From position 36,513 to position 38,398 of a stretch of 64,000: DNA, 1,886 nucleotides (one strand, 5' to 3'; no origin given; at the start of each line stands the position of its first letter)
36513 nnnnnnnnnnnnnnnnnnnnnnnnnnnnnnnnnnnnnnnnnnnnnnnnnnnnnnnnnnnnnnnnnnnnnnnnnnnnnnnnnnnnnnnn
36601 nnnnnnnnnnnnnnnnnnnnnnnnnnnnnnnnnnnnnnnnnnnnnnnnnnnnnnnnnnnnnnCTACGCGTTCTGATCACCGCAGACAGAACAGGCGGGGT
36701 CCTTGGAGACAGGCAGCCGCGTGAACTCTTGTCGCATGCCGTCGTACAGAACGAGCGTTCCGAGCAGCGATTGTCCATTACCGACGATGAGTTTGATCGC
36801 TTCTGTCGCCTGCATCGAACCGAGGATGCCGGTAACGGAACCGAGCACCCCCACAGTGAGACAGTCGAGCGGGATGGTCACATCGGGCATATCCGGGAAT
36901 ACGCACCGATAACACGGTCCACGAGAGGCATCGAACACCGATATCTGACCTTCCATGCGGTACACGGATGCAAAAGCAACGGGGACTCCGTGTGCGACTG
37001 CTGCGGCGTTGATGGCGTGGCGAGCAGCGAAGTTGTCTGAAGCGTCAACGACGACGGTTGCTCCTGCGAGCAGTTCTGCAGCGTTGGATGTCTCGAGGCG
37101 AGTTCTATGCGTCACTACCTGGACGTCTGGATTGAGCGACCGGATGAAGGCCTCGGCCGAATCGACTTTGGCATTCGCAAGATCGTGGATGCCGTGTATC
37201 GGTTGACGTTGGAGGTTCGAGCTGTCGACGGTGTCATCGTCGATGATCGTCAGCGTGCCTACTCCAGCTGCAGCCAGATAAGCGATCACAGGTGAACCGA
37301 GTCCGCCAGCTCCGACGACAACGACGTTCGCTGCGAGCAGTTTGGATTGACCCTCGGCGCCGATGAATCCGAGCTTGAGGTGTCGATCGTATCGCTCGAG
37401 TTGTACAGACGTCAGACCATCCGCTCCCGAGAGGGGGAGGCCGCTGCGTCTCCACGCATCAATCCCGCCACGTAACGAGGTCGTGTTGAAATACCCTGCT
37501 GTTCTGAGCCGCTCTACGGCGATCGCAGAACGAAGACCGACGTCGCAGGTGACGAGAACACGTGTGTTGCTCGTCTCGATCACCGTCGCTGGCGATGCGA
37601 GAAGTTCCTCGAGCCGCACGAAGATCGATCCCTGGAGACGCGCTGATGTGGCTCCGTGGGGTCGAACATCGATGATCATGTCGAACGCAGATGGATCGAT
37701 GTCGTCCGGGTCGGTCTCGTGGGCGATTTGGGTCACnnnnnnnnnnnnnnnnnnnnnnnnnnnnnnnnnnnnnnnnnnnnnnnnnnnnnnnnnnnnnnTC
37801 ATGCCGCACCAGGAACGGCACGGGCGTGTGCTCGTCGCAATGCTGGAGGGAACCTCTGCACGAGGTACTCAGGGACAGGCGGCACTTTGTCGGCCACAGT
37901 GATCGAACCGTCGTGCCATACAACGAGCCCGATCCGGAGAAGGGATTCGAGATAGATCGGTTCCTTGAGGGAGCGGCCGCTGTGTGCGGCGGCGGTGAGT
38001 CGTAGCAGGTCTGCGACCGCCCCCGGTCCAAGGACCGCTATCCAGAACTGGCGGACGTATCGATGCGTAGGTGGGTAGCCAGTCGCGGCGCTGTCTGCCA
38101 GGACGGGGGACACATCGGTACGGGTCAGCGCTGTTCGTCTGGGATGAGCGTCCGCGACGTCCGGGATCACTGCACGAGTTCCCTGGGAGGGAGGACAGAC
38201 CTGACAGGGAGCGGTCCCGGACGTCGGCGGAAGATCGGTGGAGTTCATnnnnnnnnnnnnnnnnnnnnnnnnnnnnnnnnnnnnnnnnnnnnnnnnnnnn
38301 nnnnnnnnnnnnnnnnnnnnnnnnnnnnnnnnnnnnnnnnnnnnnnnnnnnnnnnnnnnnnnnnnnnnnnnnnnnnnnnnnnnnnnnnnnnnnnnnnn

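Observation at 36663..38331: Rhodanese-E1 adenylyltransferase with inverted domain order and no adjacent sulfur-carrier or ubiquitin-like gene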

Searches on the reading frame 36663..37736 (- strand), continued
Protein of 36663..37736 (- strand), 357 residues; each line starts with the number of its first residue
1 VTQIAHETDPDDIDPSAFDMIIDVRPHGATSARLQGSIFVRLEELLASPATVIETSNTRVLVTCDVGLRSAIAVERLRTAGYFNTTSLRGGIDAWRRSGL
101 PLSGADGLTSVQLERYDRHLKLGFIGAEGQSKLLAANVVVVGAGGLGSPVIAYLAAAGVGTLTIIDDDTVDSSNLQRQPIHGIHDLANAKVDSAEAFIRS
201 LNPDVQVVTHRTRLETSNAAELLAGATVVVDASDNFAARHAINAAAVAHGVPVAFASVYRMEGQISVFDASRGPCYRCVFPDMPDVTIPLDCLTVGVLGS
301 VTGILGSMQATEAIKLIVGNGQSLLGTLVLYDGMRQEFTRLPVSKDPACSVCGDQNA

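Call 74: find_encoding_contigs(protein=P0079, flank=5000, max_places=2)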
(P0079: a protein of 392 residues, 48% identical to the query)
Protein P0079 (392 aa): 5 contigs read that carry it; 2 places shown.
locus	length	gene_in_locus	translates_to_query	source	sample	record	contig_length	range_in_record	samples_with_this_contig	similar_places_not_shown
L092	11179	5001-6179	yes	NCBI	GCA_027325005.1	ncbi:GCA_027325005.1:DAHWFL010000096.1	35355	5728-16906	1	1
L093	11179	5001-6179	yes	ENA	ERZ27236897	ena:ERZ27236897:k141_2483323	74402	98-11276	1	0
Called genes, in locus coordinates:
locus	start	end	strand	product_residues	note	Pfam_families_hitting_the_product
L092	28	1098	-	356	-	PF00005:ABC_tran, PF13304:AAA_21 (weak), PF08402:TOBE_2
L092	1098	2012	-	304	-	PF00528:BPD_transp_1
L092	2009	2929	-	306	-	-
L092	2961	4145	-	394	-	PF13416:SBP_bac_8, PF13531:SBP_bac_11 (weak), PF13343:SBP_bac_6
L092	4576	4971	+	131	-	PF01592:NifU_N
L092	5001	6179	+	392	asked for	PF00581:Rhodanese, PF00899:ThiF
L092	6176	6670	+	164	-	PF14464:Prok-JAB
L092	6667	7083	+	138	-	-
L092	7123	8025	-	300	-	PF00582:Usp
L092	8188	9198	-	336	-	PF01156:IU_nuc_hydro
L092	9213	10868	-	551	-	PF05960:DUF885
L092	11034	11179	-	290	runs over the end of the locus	PF00730:HhH-GPD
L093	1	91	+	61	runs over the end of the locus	?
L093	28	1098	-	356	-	PF00005:ABC_tran, PF13304:AAA_21 (weak), PF08402:TOBE_2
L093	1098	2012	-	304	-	PF00528:BPD_transp_1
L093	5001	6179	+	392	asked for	PF00581:Rhodanese, PF00899:ThiF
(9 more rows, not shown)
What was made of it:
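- NifU, the E1 and JAB (call 74).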

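Call 87: predict_structure(alignment_id=A8)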
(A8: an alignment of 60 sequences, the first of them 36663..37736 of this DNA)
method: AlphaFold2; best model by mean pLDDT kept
length: 357 residues; sequences in the alignment: 60
mean_pLDDT: 94.5   pTM: 0.91
mean pLDDT of the five models: 94.5, 94.4, 94.0, 93.3, 92.5
residues with pLDDT >= 90: 322; 70-90: 28; 50-70: 4; < 50: 3
segments of 3 or more residues with pLDDT < 50: none
pLDDT, mean of each block of 10 residues (from residue 1): 75 94 95 95 97 97 97 98 97 94 92 94 93 98 97 98 98 94 98 98 98 98 98 94 98 96 97 96 81 81 97 96 95 97 96 76
secondary structure, 60 per line:
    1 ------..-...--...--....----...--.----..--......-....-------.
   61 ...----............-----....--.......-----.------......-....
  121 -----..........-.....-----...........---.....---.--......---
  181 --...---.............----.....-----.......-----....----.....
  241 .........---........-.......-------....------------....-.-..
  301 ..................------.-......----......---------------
elements in order: E20-23 H42-47 H49-52 E60-63 H68-79 E85-88 H91-97 H110-115 H117-120 H126-135 E137-141 H147-157 E161-165 H172-177 H190-201 E206-210 H216-222 E228-231 H236-249 E253-260 E262-268 H276-279 H292-295 H299-318 E327-332 E337-342
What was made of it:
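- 36663..37736 (-): Gene for the 357-aa rhodanese-E1 fusion protein, a divergent PRK08762-type 'MoeB'. AF2 model has pLDDT 94.5 and pTM 0.91 (call 87).
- On ThiF/MoeB E1 superfamily (PF00899): AF2 pLDDT 94.5 (call 87).
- The AF2 model of the whole protein has pLDDT 94.5 and pTM 0.91 (call 87).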

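Call 89: fold_search(model_id=the predicted structure, library=pdb)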
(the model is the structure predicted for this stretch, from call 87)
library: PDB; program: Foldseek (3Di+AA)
matches with E <= 10: 1790; with E <= 0.001: 290
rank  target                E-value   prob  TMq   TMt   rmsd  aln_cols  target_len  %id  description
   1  1zud_3                5.9e-27  1.00  0.64  0.94   2.0       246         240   39  Structure of ThiS-ThiF protein complex (released 2006-01-31)
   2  1zud_1                1.3e-26  1.00  0.63  0.96   1.8       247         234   38  Structure of ThiS-ThiF protein complex (released 2006-01-31)
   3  1zfn_D                4.6e-26  1.00  0.64  0.96   1.5       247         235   39  Structural Analysis of Escherichia coli ThiF (released 2005-06-14)
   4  1zkm_C                7.3e-26  1.00  0.65  0.95   1.8       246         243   39  Structural Analysis of Escherichia Coli ThiF (released 2005-06-14)
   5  1jw9_B                7.8e-26  1.00  0.65  0.95   1.4       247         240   38  Structure of the Native MoeB-MoaD Protein Complex (released 2001-11-21)
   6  1zfn_A                9.6e-25  1.00  0.66  0.95   1.7       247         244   40  Structural Analysis of Escherichia coli ThiF (released 2005-06-14)
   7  1zkm_D                1.3e-24  1.00  0.64  0.96   1.6       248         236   39  Structural Analysis of Escherichia Coli ThiF (released 2005-06-14)
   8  1zfn_B                2.3e-24  1.00  0.63  0.96   2.4       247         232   38  Structural Analysis of Escherichia coli ThiF (released 2005-06-14)
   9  1zkm_B                2.3e-23  1.00  0.62  0.95   2.5       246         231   38  Structural Analysis of Escherichia Coli ThiF (released 2005-06-14)
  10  6yub_A                8.7e-23  1.00  0.61  0.51   3.6       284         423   32  Crystal structure of Uba4 from Chaetomium thermophilum (released 2020-07-22)
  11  6yub_B                2.2e-22  1.00  0.62  0.76   2.7       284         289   32  Crystal structure of Uba4 from Chaetomium thermophilum (released 2020-07-22)
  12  1jwa_B                4.8e-22  1.00  0.59  0.96   3.0       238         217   35  Structure of the ATP-bound MoeB-MoaD Protein Complex (released 2001-11-21)
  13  6yuc_D                1.7e-21  1.00  0.61  0.76   3.2       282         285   30  Crystal structure of Uba4-Urm1 from Chaetomium thermophilum (released 2020-07-22)
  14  6z6s_DDD              1.7e-21  1.00  0.61  0.76   3.2       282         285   30  Crystal structure of Uba4-Urm1 from Chaetomium thermophilum (released 2020-07-22)
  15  5ff5_A                2.2e-19  1.00  0.58  0.64   3.7       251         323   21  Crystal Structure of SeMet PaaA (released 2016-04-27)
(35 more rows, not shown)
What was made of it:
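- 36684..37391 (-): ThiF/MoeB-type E1 adenylation domain, residues 116-351. It carries the GxGxxG motif, R115/R118, D168, the Zn-site cysteines 275/278/349/352 and Cys292. TM 0.94-0.96 (normalised to the target) to ThiF/MoeB structures (call 89).
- On ThiF/MoeB E1 superfamily (PF00899): TM 0.94-0.96 (normalised to the target) and rmsd 1.4-2.5 A to ThiF and MoeB structures (call 89).
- It superposes on their structures at TM 0.94-0.96 (normalised to the target) and rmsd 1.4-2.5 A (call 89).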

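Call 90: search_protein_families(library=padloc, proteins=[window:36663-37736:-], max_evalue=0.001)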
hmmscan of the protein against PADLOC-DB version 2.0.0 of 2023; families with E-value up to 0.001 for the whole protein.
window:36663-37736:- (357 aa): 30 families (the best 25 are shown)
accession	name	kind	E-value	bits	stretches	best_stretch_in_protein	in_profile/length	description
PDLC00836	E1-E2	-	2.1e-19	67.6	1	129-254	335-462/602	E1-E2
PDLC00856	E1-E2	-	6.9e-18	62.4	1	111-256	297-445/573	E1-E2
PDLC00855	E1-E2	-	3.4e-17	60.7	1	130-259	297-432/579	E1-E2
PDLC00837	E1-E2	-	8.6e-17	59.1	1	110-282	302-482/593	E1-E2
PDLC00832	E1-E2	-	2.2e-16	57.2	1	131-237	334-441/588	E1-E2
PDLC00847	E1-E2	-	4e-16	56.5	1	132-263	283-413/523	E1-E2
PDLC00835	E1-E2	-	3.4e-15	53.4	1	131-268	369-506/778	E1-E2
PDLC00844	E1-E2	-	4e-15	53.4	1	130-265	271-406/489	E1-E2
PDLC00829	E1-E2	-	3.3e-14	50.8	1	132-259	168-296/426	E1-E2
PDLC00848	E1-E2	-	1.7e-13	47.8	1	130-233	369-473/607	E1-E2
PDLC00828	E1-E2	-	3.2e-13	47.7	1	132-259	172-300/431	E1-E2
PDLC00842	E1-E2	-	5.8e-13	46.4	1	128-283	298-459/549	E1-E2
PDLC00851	E1-E2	-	1.4e-12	45.2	1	130-242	235-348/491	E1-E2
PDLC00840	E1-E2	-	2.1e-12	44.9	1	132-252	210-332/458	E1-E2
PDLC00857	E1-E2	-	3.2e-12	43.7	1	135-249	346-457/589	E1-E2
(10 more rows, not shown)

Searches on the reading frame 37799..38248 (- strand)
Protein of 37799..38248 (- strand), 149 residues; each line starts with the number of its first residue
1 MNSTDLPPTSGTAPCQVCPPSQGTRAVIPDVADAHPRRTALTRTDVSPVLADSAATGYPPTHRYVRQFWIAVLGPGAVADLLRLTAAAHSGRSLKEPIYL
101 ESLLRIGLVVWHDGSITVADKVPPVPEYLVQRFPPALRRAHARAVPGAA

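Call 3: search_protein_families(library=pfam, proteins=[window:37799-38248:-], max_evalue=0.01)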
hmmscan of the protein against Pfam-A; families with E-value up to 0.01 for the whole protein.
window:37799-38248:- (149 aa): 0 families

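Call 4: search_protein_families(library=ncbifam, proteins=[window:37799-38248:-], max_evalue=0.01)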
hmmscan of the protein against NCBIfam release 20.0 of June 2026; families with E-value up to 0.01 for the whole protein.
window:37799-38248:- (149 aa): 0 families

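Call 14: find_homologous_proteins(query=window:37799-38248:-, max_evalue=0.001)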
Query window:37799-38248:- (149 aa): 53 proteins with E <= 0.001 among 315 candidates.
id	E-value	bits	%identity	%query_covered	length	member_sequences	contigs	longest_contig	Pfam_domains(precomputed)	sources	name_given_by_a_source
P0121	4.9e-73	262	99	83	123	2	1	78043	-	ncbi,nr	ncbi:MAG: hypothetical protein M3132_00855 [Actinomycetia bacterium]|nr:hypothetical protein [Actino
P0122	1.7e-59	218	70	97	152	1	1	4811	-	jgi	-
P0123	1.1e-58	216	70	97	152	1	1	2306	-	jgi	-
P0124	8.2e-57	210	70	96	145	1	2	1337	-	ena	-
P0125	8.5e-54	200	68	94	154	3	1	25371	-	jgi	-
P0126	9.9e-53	196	67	98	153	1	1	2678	-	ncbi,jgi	-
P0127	1.3e-52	196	62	99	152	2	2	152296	-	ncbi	-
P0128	5.5e-50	187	64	94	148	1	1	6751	-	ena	-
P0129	9.0e-50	187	63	96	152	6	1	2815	-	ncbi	-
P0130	8.5e-49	184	87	66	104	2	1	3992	-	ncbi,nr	ncbi:MAG: hypothetical protein GWP18_04570 [Proteobacteria bacterium]|nr:hypothetical protein [Pseud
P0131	1.3e-48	183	63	95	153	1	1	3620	-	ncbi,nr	ncbi:MAG: hypothetical protein M3094_05260 [Actinomycetia bacterium]|nr:hypothetical protein [Actino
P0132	3.3e-47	178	64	96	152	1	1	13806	-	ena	-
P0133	2.8e-46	175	62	97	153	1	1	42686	-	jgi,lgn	jgi:hypothetical protein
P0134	7.2e-46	174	63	98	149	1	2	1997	-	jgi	jgi:hypothetical protein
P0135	9.1e-44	167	61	100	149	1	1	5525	-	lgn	-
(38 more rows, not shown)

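Call 24: predict_structure(alignment_id=A2)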
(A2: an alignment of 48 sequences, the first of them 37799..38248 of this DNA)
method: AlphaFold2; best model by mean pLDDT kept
length: 149 residues; sequences in the alignment: 48
mean_pLDDT: 80.8   pTM: 0.66
mean pLDDT of the five models: 80.8, 80.6, 80.6, 80.4, 79.1
residues with pLDDT >= 90: 92; 70-90: 14; 50-70: 18; < 50: 25
segments of 3 or more residues with pLDDT < 50: 1-6, 9-13, 15-18, 21-28
pLDDT, mean of each block of 10 residues (from residue 1): 47 46 47 59 90 87 96 97 96 94 95 91 95 96 78
secondary structure, 60 per line:
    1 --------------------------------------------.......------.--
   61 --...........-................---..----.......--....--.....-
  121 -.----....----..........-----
elements in order: E45-51 H63-73 H75-90 H100-106 E109-112 E115-119 H127-130 H135-144
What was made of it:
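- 37799..38248 (-): 149-aa ORF from a small protein family found in Acidimicrobiia-type MAGs. Residues 1-44 are disordered. Residues 45-145 form a basic winged-helix-like core (pI 9.7) with an invariant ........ block (G76-R83). AF2 pLDDT is above 90 for 92 of 149 residues, almost all within 45-145 (call 24).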

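Call 30: fold_search(model_id=the predicted structure, library=pdb)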
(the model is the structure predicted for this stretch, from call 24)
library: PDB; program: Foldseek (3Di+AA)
matches with E <= 10: 67; with E <= 0.001: 0
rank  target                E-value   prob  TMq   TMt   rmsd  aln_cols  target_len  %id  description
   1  5wtn_B                2.4e-02  0.92  0.38  0.24   6.8       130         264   15  Crystal Structure Analysis of primosome protein DnaB (resiues 1-300) from Geobacillus stearothermophilus (released 2017-08-23)
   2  5wtn_A                2.7e-01  0.51  0.38  0.24   6.9       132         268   15  Crystal Structure Analysis of primosome protein DnaB (resiues 1-300) from Geobacillus stearothermophilus (released 2017-08-23)
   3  6z0p_B                1.7e+00  0.01  0.09  0.09  13.7       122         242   17  BceF Tyrosine Kinase Domain (released 2021-04-14)
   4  4zou                  2.3e+00  0.03  0.13  0.15  10.3        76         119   17  Crystal structure of the BTB domain of SLX4 (released 2016-05-04)
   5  5w23_B                2.4e+00  0.01  0.14  0.07  17.3       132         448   14  Crystal Structure of RSV F in complex with 5C4 Fab (released 2017-12-06)
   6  8wze_C                3.0e+00  0.01  0.14  0.12  12.3       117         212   17  Cryo-EM structure of prefusion-stabilized RSV F (DS-Cav1 sc9-10 strain: B18537) in complex with humanized nAb 5B11 (lo (released 2024-11-13)
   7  5udd_F                3.0e+00  0.01  0.11  0.07  17.0       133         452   17  Crystal Structure of RSV F B9320 Bound to MEDI8897 (released 2017-05-17)
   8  1pgx                  3.2e+00  0.06  0.20  0.36   6.7       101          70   11  THE 1.66 ANGSTROMS X-RAY STRUCTURE OF THE B2 IMMUNOGLOBULIN-BINDING DOMAIN OF STREPTOCOCCAL PROTEIN G AND COMPARISON TO  (released 1992-07-15)
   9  4j5s_A                3.6e+00  0.02  0.14  0.15  14.0       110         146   12  TARG1 (C6orf130), Terminal ADP-ribose Glycohydrolase 1 ADP-ribose complex (released 2013-03-27)
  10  2uwm_A                3.9e+00  0.03  0.16  0.13  12.8        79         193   15  C-TERMINAL DOMAIN(WH2-WH4) OF ELONGATION FACTOR SELB IN COMPLEX WITH SECIS RNA (released 2007-05-08)
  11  7e4h_A                3.9e+00  0.01  0.13  0.07  10.6        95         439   17  Cryo-EM structure of the yeast mitochondrial SAM-Tom40 complex at 3.0 angstrom (released 2021-09-01)
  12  7ef9_A                3.9e+00  0.01  0.14  0.07  17.5       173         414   14  Crystal structure of mouse MUTYH in complex with DNA containing AP site analogue:8-oxoG (Form II) (released 2021-06-23)
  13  6eag                  4.1e+00  0.01  0.17  0.08  11.3       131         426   12  CRYSTAL STRUCTURE OF FUSION INHIBITOR JNJ-2408068 IN COMPLEX WITH HUMAN RESPIRATORY SYNCYTIAL VIRUS FUSION GLYCOPROTEIN  (released 2019-08-07)
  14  8wz5_A                4.1e+00  0.01  0.14  0.07  12.5       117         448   14  Cryo-EM structure of prefusion-stabilized RSV F (DS-Cav1 sc9-10 strain: B18537) in complex with humanized nAb 5B11 (released 2024-11-13)
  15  6oe4_A                4.4e+00  0.01  0.14  0.07  12.7       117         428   14  Prefusion RSV F monomer bound by neutralizing antibody CR9501 (released 2019-04-17)
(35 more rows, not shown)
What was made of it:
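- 37799..38248 (-): Weak fold match to the DnaB/DnaD-type winged helix of 5wtn (call 30).
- On ThiS/MoaD sulfur carrier (tested on the 149-aa ORF): The predicted fold is helix-rich and winged-helix-like (calls 24, 30).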

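Call 38: find_related_loci(query=A2, collection=genome_contigs, flank=6000)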
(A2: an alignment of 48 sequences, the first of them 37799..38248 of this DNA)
Query A2 (149 aa) in genome_contigs; peptide patterns used: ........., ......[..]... (x = any residue, [..] = any of these).
333 stretches matched a pattern; 124 encode a relative of the query (tblastn E <= 1e-3); the best 80 are kept; 80 distinct loci.
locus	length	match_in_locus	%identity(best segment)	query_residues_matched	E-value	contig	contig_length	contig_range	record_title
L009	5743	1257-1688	69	1-144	3e-62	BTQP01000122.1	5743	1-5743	MAG: Acidimicrobiia bacterium BMS9Abin17 DNA, NODE_5857_length_5743, whole genome shotgun sequence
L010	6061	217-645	64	3-145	2e-55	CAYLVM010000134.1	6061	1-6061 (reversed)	MAG TPA_asm: uncultured Acidimicrobiaceae bacterium isolate SRP128015_co1_239 genome assembly, contig: NODE_23008_length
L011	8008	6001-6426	65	1-142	3e-53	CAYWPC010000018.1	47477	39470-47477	MAG TPA_asm: uncultured Acidimicrobiaceae bacterium isolate SRP216583_co2_129 genome assembly, contig: NODE_351_length_4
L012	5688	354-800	61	1-149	1e-45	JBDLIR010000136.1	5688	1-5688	MAG: Actinomycetota bacterium isolate MAG044 MAG044_136, whole genome shotgun sequence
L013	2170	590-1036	60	1-149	4e-45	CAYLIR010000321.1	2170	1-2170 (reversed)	MAG TPA_asm: uncultured Acidimicrobiaceae bacterium isolate SRP144503_co3_73 genome assembly, contig: NODE_59490_length_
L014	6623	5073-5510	60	1-146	4e-43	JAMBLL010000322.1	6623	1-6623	MAG: Actinomycetes bacterium isolate H2.bin.110 k83_1863324, whole genome shotgun sequence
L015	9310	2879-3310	62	1-144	3e-36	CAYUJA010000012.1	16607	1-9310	MAG TPA_asm: uncultured Acidimicrobiaceae bacterium isolate binchicken_co121_64 genome assembly, contig: NODE_2235_lengt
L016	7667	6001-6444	50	1-147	5e-36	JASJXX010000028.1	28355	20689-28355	MAG: Actinomycetota bacterium isolate MT_MAG3 NODE_441_length_28355_cov_35.087633, whole genome shotgun sequence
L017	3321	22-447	52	1-141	1e-35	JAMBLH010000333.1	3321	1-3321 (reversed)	MAG: Actinomycetes bacterium isolate H2.bin.33 k83_2790058, whole genome shotgun sequence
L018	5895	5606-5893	69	1-96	7e-36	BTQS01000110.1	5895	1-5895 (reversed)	MAG: Acidimicrobiia bacterium BMS9Abin20 DNA, NODE_5609_length_5895, whole genome shotgun sequence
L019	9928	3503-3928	51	1-141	1e-34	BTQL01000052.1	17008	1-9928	MAG: Acidimicrobiia bacterium BMS9Abin12 DNA, NODE_986_length_17008, whole genome shotgun sequence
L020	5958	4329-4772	48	1-147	3e-34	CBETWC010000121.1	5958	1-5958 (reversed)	MAG TPA_asm: uncultured bacterium isolate SRR13515399_metabat2_5 genome assembly, contig: ERZ25074858.779, whole genome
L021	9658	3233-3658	46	1-141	2e-33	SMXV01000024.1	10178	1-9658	MAG: Acidobacteria bacterium isolate N075bin75 k141_544548, whole genome shotgun sequence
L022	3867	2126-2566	46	1-146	3e-31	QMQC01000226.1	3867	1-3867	MAG: Actinobacteria bacterium isolate B3_G11 B3_Guay11_scaffold_08464, whole genome shotgun sequence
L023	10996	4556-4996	45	1-146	3e-31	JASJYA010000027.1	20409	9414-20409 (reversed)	MAG: Actinomycetota bacterium isolate MT_MAG6 NODE_677_length_20409_cov_56.651960, whole genome shotgun sequence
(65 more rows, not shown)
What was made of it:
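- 37799..38248 (-): Found in 124 species genomes (call 38).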

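Call 44: search_protein_representatives(alignment_id=A2)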
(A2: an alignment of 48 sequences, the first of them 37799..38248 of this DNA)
Query: 48 sequences, 149 profile positions. Proteins with E-value up to 0.001 (for the whole library): 346; up to 1e-10: 133; up to 1e-30: 32. The best 150 are listed.
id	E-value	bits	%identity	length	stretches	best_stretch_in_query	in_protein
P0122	7.0e-65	233.6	-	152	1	1-147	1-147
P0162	5.3e-51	188.6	-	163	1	1-147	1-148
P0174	3.9e-50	185.8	-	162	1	8-145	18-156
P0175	3.6e-48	179.4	-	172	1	3-144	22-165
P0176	7.9e-45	168.6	-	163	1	2-145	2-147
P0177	1.5e-41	157.9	-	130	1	27-144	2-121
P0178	3.5e-41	156.7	-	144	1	8-144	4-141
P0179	7.6e-41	155.6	-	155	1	1-146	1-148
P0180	1.0e-38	148.7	-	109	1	42-144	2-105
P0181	2.1e-37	144.5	-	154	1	7-143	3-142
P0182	7.8e-36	139.4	-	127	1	42-145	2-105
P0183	1.9e-35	138.1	-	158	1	8-146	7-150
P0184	2.8e-35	137.6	-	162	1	16-144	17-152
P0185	1.1e-34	135.6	-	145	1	9-145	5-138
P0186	1.6e-34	135.1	-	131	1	25-145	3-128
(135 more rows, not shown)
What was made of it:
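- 37799..38248 (-): 346 cluster representatives (call 44).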

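Call 90: search_protein_families(library=padloc, proteins=[window:37799-38248:-], max_evalue=0.001)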
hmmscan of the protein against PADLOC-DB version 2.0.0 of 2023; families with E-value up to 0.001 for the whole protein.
window:37799-38248:- (149 aa): 0 families

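Call 91: search_solved_structures(query=A2, max_evalue=1)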
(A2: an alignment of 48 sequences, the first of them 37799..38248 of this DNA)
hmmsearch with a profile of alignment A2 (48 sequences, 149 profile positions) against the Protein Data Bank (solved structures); distinct sequences matched with E-value up to 1: 0.
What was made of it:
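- Tried and rejected: A profile search against PDB sequences (call 91) and scans of Pfam, NCBIfam and PADLOC (calls 3, 4, 90) gave nothing.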
